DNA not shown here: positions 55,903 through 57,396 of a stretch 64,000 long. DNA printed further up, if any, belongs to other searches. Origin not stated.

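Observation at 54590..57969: Permease, ACAD-fold protein without the canonical catalytic Glu, and variant cyclase-family hydrolase as a coupled downstream unit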

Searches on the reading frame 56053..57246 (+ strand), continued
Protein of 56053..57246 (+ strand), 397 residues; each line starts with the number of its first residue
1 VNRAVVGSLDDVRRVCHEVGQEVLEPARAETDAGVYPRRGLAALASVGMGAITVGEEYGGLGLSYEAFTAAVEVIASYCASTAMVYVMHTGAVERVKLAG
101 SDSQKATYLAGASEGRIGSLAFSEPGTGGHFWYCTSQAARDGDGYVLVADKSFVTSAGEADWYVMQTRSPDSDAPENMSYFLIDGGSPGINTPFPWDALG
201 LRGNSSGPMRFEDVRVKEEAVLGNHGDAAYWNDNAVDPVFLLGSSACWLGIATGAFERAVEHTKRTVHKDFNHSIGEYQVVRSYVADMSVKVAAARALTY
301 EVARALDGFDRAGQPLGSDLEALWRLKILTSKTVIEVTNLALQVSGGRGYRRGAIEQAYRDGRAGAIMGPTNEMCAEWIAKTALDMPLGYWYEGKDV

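Call 37: search_protein_families(library=pfam, proteins=[L011:13658-14194:+, L016:12305-13099:+, L022:13895-14926:+, L025:3803-4108:+, L029:4590-6182:+, L019:7593-8351:+, L015:9068-9835:+, L003:9831-10280:+, L027:4097-4660:+, L015:4246-6396:+], max_evalue=0.1)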
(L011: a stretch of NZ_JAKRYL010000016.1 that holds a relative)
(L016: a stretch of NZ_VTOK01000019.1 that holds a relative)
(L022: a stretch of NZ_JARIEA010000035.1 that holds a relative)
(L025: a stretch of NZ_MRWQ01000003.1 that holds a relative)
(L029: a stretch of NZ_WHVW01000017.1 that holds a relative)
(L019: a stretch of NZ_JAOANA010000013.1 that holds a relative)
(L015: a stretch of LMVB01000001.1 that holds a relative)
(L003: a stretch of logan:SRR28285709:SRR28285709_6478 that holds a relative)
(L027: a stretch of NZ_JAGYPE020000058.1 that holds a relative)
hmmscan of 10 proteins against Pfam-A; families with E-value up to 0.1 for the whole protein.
L011:13658-14194:+ (178 aa): 3 families
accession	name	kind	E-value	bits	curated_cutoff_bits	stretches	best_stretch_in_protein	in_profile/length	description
PF22289.1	DmmA-like_C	-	6.8e-12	45.6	27.4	1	132-174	2-43/44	Dimethylamine monooxygenase subunit DmmA-like, C-terminal domain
PF22290.1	DmmA-like_N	-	0.011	16.7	33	1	54-119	62-123/124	Dimethylamine monooxygenase subunit DmmA-like, N-terminal domain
PF25076.1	LIM_FHL2-3_N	-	0.018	15.6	35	1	118-137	7-26/28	FHL2/3 N-terminal LIM domain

L016:12305-13099:+ (264 aa): 8 families
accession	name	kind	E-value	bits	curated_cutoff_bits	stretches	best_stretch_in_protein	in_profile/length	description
PF00005.33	ABC_tran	-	1.1e-30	107.4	25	1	33-171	2-136/137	ABC transporter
PF13304.12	AAA_21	-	5.7e-05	23.8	27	0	141-204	235-300/304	AAA domain, putative AbiEii toxin, Type IV TA system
PF13555.12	AAA_29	-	0.0083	16.3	27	1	34-58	14-38/61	P-loop containing region of AAA domain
PF02463.25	SMC_N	-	0.025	14.4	40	0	41-59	23-41/220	RecF/RecN/SMC N terminal domain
PF03193.22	RsgA_GTPase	-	0.029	14.6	30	1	30-76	95-140/174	RsgA GTPase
PF20703.3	nSTAND1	-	0.034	14.2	27.1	1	32-60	23-51/379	Novel STAND NTPase 1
PF13191.12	AAA_16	-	0.058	14.3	32.6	1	39-104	19-99/167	AAA ATPase domain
PF25199.1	nSTAND_NTPase5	-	0.081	13.2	34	0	42-82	41-82/145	Novel STAND NTPase 5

L022:13895-14926:+ (343 aa): 1 family
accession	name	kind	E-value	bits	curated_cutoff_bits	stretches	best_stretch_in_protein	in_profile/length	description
PF02687.27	FtsX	-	3.3e-09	37.3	25.5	1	223-334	2-120/120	FtsX-like permease C-terminal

L025:3803-4108:+ (101 aa): 0 families

L029:4590-6182:+ (530 aa): 4 families
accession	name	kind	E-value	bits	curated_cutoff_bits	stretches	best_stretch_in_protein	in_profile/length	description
PF18705.7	DUF5643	-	1.1e-18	67.8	34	3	458-516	36-99/115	Family of unknown function (DUF5643)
PF13786.12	DUF4179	-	2e-16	60.6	30.1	1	79-166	1-92/94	Domain of unknown function (DUF4179)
PF13490.11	zf-HC2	-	5.5e-07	30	22.2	1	7-36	6-35/35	Putative zinc-finger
PF11859.13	DUF3379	-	0.00063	19.6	33.2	1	20-105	16-98/232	Protein of unknown function (DUF3379)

L019:7593-8351:+ (252 aa): 20 families
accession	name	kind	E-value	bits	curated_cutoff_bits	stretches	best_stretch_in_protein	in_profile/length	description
PF01614.24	IclR_C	-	8.3e-32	110.6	24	1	79-243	5-173/174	Bacterial transcriptional regulator IclR C-terminal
PF09339.16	HTH_IclR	-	7.8e-08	32.4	22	1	9-58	4-51/52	IclR helix-turn-helix domain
PF01978.25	TrmB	-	2.4e-06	27.7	25.6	1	27-63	24-61/68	Sugar-specific transcriptional regulator TrmB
PF08461.16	HTH_12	-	0.00069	19.9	21.4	1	150-186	12-48/66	Ribonuclease R winged-helix domain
PF13384.12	HTH_23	-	0.0007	19.8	24.6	1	25-53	17-45/50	Homeodomain-like domain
PF01022.26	HTH_5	-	0.003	17.9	22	0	27-56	17-46/47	Bacterial regulatory protein, arsR family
PF12840.13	HTH_20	-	0.0046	17.3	27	1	23-55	16-48/51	Helix-turn-helix domain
PF25213.1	HVO_A0261_N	-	0.0079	16.5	35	1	29-66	28-63/86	HVO_A0261 N-terminal domain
PF12802.13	MarR_2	-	0.011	16.3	27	0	20-58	17-55/61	MarR family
PF13412.12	HTH_24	-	0.012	15.6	21.9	1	27-55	19-47/48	Winged helix-turn-helix DNA-binding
PF14947.12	HTH_45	-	0.013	16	25.5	1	11-66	9-58/77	Winged helix-turn-helix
PF25212.1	HVO_A0114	-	0.022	15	27.6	1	9-64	23-75/84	HVO_A0114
PF08281.18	Sigma70_r4_2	-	0.027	14.5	25.7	0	25-45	26-46/54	Sigma-70, region 4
PF14394.12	DUF4423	-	0.03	14.6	30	1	23-65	34-75/165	Domain of unknown function (DUF4423)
PF24270.1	HTH_Cmi2_C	-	0.032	14.9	27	1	25-60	88-123/125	Cmi2, C-terminal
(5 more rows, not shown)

L015:9068-9835:+ (255 aa): 0 families

L003:9831-10280:+ (149 aa): 1 family
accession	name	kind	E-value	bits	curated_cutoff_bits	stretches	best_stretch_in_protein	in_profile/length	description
PF01243.27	PNPOx_N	-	0.00058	20.7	28.1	1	6-88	1-76/120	Pyridoxamine 5'-phosphate oxidase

L027:4097-4660:+ (187 aa): 2 families
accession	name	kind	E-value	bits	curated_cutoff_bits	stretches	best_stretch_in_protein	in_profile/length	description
PF03358.20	FMN_red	-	2.5e-30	105.5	24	1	5-147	1-148/152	NADPH-dependent FMN reductase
PF02525.22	Flavodoxin_2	-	5.2e-08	33.3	27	1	5-117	1-137/198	Flavodoxin-like fold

L015:4246-6396:+ (716 aa): 7 families
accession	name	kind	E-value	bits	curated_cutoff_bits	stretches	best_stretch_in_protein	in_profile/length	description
PF02518.31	HATPase_c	-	1.4e-23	83.9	26.4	1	597-710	2-109/111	Histidine kinase-, DNA gyrase B-, and HSP90-like ATPase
PF02743.24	dCache_1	-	3.6e-14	53.3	45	1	133-301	37-184/240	Cache domain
PF00512.31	HisKA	-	2.4e-11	44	26.9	1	486-550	2-64/66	His Kinase A (phospho-acceptor) domain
PF00672.30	HAMP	-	7.5e-10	39.4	25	1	391-436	2-47/53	HAMP domain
PF22309.2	HK-GC-Chemotax_sensor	-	0.017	15.6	27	0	28-64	55-91/122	HK/GC/Chemotaxis protein-like, sensor domain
PF24413.1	W02B3_4_N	-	0.04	14.2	27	0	607-670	21-85/115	W02B3.4-like, N-terminal domain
PF03896.21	TRAP_alpha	-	0.052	13.2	24.7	0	94-188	4-100/180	Translocon-associated protein (TRAP), alpha subunit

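Call 43: find_encoding_contigs(protein=P0111, flank=8000, max_places=2)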
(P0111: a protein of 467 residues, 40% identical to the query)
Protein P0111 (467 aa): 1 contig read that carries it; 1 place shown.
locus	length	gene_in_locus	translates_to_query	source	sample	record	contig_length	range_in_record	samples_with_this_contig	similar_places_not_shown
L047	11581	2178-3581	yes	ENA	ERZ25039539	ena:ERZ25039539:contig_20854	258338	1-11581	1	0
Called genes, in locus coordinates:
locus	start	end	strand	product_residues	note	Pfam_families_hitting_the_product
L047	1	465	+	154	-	?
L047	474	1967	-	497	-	PF13520:AA_permease_2, PF00324:AA_permease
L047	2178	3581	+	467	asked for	PF02771:Acyl-CoA_dh_N, PF02770:Acyl-CoA_dh_M (weak), PF00441:Acyl-CoA_dh_1, PF08028:Acyl-CoA_dh_2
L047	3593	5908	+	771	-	PF09347:DUF1989, PF01571:GCV_T, PF08669:GCV_T_C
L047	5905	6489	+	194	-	PF01613:Flavin_Reduct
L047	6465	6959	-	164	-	PF05721:PhyH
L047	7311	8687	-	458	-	PF03951:Gln-synt_N, PF00120:Gln-synt_C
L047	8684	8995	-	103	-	-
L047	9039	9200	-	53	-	-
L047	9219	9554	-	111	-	-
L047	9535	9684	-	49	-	-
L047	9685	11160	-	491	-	PF00909:Ammonium_transp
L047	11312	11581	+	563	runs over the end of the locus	PF01590:GAF, PF13185:GAF_2, PF13492:GAF_3, PF17853:GGDEF_2, PF13556:HTH_30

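Call 44: find_encoding_contigs(protein=P0091, flank=8000, max_places=2)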
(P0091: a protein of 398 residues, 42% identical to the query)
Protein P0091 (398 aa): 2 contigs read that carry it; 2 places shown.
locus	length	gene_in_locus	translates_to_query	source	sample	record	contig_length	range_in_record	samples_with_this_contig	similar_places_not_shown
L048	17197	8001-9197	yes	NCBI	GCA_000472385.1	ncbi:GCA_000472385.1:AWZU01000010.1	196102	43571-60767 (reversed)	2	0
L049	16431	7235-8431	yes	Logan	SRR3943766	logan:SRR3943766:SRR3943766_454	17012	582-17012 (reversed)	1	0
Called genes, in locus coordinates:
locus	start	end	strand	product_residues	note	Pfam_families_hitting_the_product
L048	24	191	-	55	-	PF13356:Arm-DNA-bind_3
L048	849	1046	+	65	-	PF06412:TraD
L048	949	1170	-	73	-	-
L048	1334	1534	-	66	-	-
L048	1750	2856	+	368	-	PF00296:Bac_luciferase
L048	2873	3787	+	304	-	PF00005:ABC_tran, PF12399:BCA_ABC_TP_C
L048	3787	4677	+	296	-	PF02653:BPD_transp_2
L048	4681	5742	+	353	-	PF02653:BPD_transp_2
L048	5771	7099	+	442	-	PF13458:Peripla_BP_6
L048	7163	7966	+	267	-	PF00005:ABC_tran, PF13304:AAA_21 (faint)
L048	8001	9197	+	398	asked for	PF02771:Acyl-CoA_dh_N, PF02770:Acyl-CoA_dh_M, PF00441:Acyl-CoA_dh_1, PF08028:Acyl-CoA_dh_2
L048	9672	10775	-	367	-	PF13784:Fic_N, PF02661:Fic, PF12802:MarR_2 (weak)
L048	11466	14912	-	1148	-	-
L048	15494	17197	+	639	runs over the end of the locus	PF01471:PG_binding_1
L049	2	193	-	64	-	?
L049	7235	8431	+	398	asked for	PF02771:Acyl-CoA_dh_N, PF02770:Acyl-CoA_dh_M, PF00441:Acyl-CoA_dh_1, PF08028:Acyl-CoA_dh_2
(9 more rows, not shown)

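Call 45: find_encoding_contigs(protein=P0105, flank=8000, max_places=3)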
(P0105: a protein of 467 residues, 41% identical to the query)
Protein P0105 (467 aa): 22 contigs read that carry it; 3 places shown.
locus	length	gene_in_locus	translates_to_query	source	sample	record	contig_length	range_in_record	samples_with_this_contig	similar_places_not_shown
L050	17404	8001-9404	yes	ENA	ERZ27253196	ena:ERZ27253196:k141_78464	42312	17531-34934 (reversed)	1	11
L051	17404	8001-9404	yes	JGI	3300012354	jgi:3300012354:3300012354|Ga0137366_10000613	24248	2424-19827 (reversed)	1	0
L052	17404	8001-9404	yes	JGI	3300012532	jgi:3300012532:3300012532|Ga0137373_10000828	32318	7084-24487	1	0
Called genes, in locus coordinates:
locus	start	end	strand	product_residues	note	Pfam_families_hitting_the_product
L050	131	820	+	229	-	PF01381:HTH_3, PF12844:HTH_19, PF13560:HTH_31, PF07883:Cupin_2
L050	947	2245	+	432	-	PF00890:FAD_binding_2 (faint), PF01266:DAO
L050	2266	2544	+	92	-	PF04267:SoxD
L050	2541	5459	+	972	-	PF13510:Fer2_4, PF00890:FAD_binding_2, PF03486:HI0933_like (weak), PF07992:Pyr_redox_2 (weak), PF12831:FAD_oxidored, PF17806:SO_alpha_A3, PF01571:GCV_T, PF08669:GCV_T_C, +1 more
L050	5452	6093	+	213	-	PF01571:GCV_T (faint)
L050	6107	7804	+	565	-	PF01268:FTHFS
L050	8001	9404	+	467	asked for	PF02771:Acyl-CoA_dh_N, PF02770:Acyl-CoA_dh_M (weak), PF00441:Acyl-CoA_dh_1, PF08028:Acyl-CoA_dh_2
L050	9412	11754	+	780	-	PF09347:DUF1989, PF01571:GCV_T, PF08669:GCV_T_C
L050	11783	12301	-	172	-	PF01613:Flavin_Reduct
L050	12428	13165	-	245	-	PF25213:HVO_A0261_N (weak), PF09339:HTH_IclR, PF12802:MarR_2 (weak), PF01614:IclR_C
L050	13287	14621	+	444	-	PF01266:DAO, PF07992:Pyr_redox_2 (faint), PF13454:NAD_binding_9 (faint)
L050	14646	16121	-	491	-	PF13520:AA_permease_2, PF00324:AA_permease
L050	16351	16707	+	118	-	-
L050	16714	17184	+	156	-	-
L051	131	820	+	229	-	PF01381:HTH_3, PF12844:HTH_19, PF13560:HTH_31, PF07883:Cupin_2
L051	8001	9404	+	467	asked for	PF02771:Acyl-CoA_dh_N, PF02770:Acyl-CoA_dh_M (weak), PF00441:Acyl-CoA_dh_1, PF08028:Acyl-CoA_dh_2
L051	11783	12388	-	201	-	PF01613:Flavin_Reduct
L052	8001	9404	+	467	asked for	PF02771:Acyl-CoA_dh_N, PF02770:Acyl-CoA_dh_M (weak), PF00441:Acyl-CoA_dh_1, PF08028:Acyl-CoA_dh_2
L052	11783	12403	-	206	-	PF01613:Flavin_Reduct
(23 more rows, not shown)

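Call 46: find_encoding_contigs(protein=P0120, flank=8000, max_places=3)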
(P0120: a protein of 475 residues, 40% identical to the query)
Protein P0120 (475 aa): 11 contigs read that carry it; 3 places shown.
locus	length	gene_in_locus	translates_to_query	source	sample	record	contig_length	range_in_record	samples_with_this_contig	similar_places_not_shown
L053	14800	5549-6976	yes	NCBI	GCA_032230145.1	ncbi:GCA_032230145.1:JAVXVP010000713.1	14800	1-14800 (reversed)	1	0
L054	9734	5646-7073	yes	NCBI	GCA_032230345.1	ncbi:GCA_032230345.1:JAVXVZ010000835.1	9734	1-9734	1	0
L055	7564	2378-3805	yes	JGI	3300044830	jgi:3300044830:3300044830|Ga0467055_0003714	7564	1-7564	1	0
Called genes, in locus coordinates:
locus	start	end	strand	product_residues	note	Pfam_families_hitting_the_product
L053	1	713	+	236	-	PF01571:GCV_T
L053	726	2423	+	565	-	PF01268:FTHFS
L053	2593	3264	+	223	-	PF04961:FTCD_C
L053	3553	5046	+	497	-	PF00324:AA_permease, PF13520:AA_permease_2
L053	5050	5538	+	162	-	-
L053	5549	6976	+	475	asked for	PF02771:Acyl-CoA_dh_N, PF02770:Acyl-CoA_dh_M (weak), PF00441:Acyl-CoA_dh_1, PF08028:Acyl-CoA_dh_2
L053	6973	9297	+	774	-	PF09347:DUF1989, PF01571:GCV_T, PF08669:GCV_T_C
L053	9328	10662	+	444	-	PF00743:FMO-like, PF07992:Pyr_redox_2, PF13434:Lys_Orn_oxgnase (faint), PF13454:NAD_binding_9 (faint), PF13738:Pyr_redox_3, PF00743:FMO-like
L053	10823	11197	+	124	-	PF00332:Glyco_hydro_17 (weak)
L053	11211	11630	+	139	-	PF01757:Acyl_transf_3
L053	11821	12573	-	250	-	PF25213:HVO_A0261_N (faint), PF01022:HTH_5 (faint), PF09339:HTH_IclR, PF12802:MarR_2 (weak), PF08100:Dimerisation (weak), PF01614:IclR_C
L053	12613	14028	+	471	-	PF01266:DAO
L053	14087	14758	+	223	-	PF00117:GATase, PF07722:Peptidase_C26 (weak)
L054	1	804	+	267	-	PF08669:GCV_T_C, PF01571:GCV_T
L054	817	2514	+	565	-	PF01268:FTHFS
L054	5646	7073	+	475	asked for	PF02771:Acyl-CoA_dh_N, PF02770:Acyl-CoA_dh_M (weak), PF00441:Acyl-CoA_dh_1, PF08028:Acyl-CoA_dh_2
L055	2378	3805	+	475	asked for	PF02771:Acyl-CoA_dh_N, PF02770:Acyl-CoA_dh_M (weak), PF00441:Acyl-CoA_dh_1, PF08028:Acyl-CoA_dh_2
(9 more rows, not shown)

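Call 47: predict_structure(alignment_id=A1)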
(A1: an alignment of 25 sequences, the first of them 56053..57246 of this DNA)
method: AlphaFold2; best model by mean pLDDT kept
length: 397 residues; sequences in the alignment: 25
mean_pLDDT: 89.3   pTM: 0.91
mean pLDDT of the five models: 89.3, 88.2, 86.5, 85.8, 83.9
residues with pLDDT >= 90: 275; 70-90: 88; 50-70: 24; < 50: 10
segments of 3 or more residues with pLDDT < 50: 1-4, 393-397
pLDDT, mean of each block of 10 residues (from residue 1): 63 97 95 93 94 92 96 98 96 96 94 92 78 87 95 90 95 88 96 75 89 97 93 93 97 96 84 84 96 98 97 93 93 96 75 86 77 81 78 47
secondary structure, 60 per line:
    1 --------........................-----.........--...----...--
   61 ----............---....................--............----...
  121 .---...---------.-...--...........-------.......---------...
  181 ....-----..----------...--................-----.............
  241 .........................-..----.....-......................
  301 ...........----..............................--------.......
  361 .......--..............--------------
elements in order: H9-32 H38-46 H65-76 H80-99 H102-113 E118-121 E139-141 E144-154 E162-168 E178-184 E207-217 H228-265 H279-311 H316-345 H354-367 H370-383

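Call 51: fold_search(model_id=the predicted structure, library=pdb)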
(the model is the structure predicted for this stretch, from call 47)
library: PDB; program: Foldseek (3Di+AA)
matches with E <= 10: 598; with E <= 0.001: 366
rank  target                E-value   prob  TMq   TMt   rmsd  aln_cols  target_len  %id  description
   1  2vig_A                6.7e-25  1.00  0.86  0.90   2.2       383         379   28  Crystal structure of human short-chain acyl CoA dehydrogenase (released 2007-12-25)
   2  2vig_E                1.2e-24  1.00  0.86  0.89   2.3       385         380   28  Crystal structure of human short-chain acyl CoA dehydrogenase (released 2007-12-25)
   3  2vig_F                1.9e-24  1.00  0.86  0.91   2.2       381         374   28  Crystal structure of human short-chain acyl CoA dehydrogenase (released 2007-12-25)
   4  7y0a_C                1.9e-24  1.00  0.86  0.88   2.2       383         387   28  Crystal structure of human short-chain acyl-CoA dehydrogenase (released 2023-07-05)
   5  2vig_G                2.2e-24  1.00  0.86  0.90   2.3       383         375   27  Crystal structure of human short-chain acyl CoA dehydrogenase (released 2007-12-25)
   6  2vig_H                4.6e-24  1.00  0.86  0.91   2.2       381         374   27  Crystal structure of human short-chain acyl CoA dehydrogenase (released 2007-12-25)
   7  7y0a_A                5.1e-24  1.00  0.86  0.88   2.4       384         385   28  Crystal structure of human short-chain acyl-CoA dehydrogenase (released 2023-07-05)
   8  8sgs_A                5.3e-24  1.00  0.87  0.91   2.0       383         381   28  human liver mitochondrial Short-chain specific acyl-CoA dehydrogenase (released 2024-02-21)
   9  1jqi_A                5.3e-24  1.00  0.87  0.89   2.3       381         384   27  Crystal Structure of Rat Short Chain Acyl-CoA Dehydrogenase Complexed With Acetoacetyl-CoA (released 2002-02-13)
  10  2vig_C                5.6e-24  1.00  0.85  0.89   2.3       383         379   27  Crystal structure of human short-chain acyl CoA dehydrogenase (released 2007-12-25)
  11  7y0a_B                6.7e-24  1.00  0.86  0.89   3.2       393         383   27  Crystal structure of human short-chain acyl-CoA dehydrogenase (released 2023-07-05)
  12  9w60_A                1.7e-23  1.00  0.86  0.88   4.5       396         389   26  Butyryl CoA dehydrogenase (released 2025-12-10)
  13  9w61_D                1.9e-23  1.00  0.88  0.91   2.1       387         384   26  Butyryl CoA dehydrogenase with FAD (released 2025-11-26)
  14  2vig_D                2.0e-23  1.00  0.86  0.91   2.2       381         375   28  Crystal structure of human short-chain acyl CoA dehydrogenase (released 2007-12-25)
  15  2jif_B                2.7e-23  1.00  0.87  0.91   2.3       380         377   26  Structure of human short-branched chain acyl-CoA dehydrogenase (ACADSB) (released 2007-04-03)
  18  2dvl_A                5.7e-23  1.00  0.86  0.92   2.1       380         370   32  Crystal structure of project TT0160 from Thermus thermophilus HB8 (released 2007-01-31)
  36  5ol2_C                3.0e-22  1.00  0.88  0.92   2.0       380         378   28  The electron transferring flavoprotein/butyryl-CoA dehydrogenase complex from Clostridium difficile (released 2017-11-29)
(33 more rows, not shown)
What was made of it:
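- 56053..57246 (+): ACAD-fold flavoprotein (397 aa) lacking the catalytic Glu; proposed oxygenase component. AF2 model pLDDT 89; closest PDB folds are SCAD/Bcd at TM 0.86-0.88 (calls 47, 51).
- On Canonical acyl-CoA dehydrogenase (EC 1.3.8.x): AF2 plus Foldseek gives TM 0.86-0.88 to SCAD/Bcd (calls 47, 51).
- The closest folds are true dehydrogenases (call 51).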

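Call 52: find_related_loci(query=A3, collection=metagenome_contigs, flank=10000)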
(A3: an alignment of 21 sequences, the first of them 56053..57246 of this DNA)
Query A3 (397 aa) in metagenome_contigs; peptide patterns used: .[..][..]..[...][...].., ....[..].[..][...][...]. (x = any residue, [..] = any of these).
600 stretches matched a pattern (row limit reached: there are more); 497 encode a relative of the query (tblastn E <= 1e-3); the best 80 are kept; 80 distinct loci.
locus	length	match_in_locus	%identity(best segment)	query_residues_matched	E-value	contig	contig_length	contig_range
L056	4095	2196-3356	56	12-397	3e-149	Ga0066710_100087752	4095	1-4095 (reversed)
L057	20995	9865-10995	51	15-391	3e-123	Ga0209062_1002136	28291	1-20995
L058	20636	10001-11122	47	17-393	7e-113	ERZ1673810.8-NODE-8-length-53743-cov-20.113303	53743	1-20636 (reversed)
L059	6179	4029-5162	45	10-387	2e-109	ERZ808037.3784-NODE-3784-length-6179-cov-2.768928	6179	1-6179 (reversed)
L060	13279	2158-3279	47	17-393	2e-113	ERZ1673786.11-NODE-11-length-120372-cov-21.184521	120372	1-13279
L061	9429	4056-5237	42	1-394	2e-104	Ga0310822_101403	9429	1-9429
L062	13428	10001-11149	43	12-394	2e-103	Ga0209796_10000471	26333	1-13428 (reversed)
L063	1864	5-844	53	117-397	4e-107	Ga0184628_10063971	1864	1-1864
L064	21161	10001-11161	40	9-395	3e-99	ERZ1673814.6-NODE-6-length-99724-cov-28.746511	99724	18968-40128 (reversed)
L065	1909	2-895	51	92-393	5e-105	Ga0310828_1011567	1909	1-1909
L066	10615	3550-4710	41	9-395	1e-96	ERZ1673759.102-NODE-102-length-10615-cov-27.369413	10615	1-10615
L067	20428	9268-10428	41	9-395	5e-96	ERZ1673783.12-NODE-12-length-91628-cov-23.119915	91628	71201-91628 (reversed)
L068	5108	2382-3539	39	10-395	1e-95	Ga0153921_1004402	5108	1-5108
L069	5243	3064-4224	41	10-396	3e-94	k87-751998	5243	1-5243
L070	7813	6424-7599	41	2-394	2e-91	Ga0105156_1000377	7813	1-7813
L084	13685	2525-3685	39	6-384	2e-82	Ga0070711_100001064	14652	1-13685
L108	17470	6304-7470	40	18-391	2e-80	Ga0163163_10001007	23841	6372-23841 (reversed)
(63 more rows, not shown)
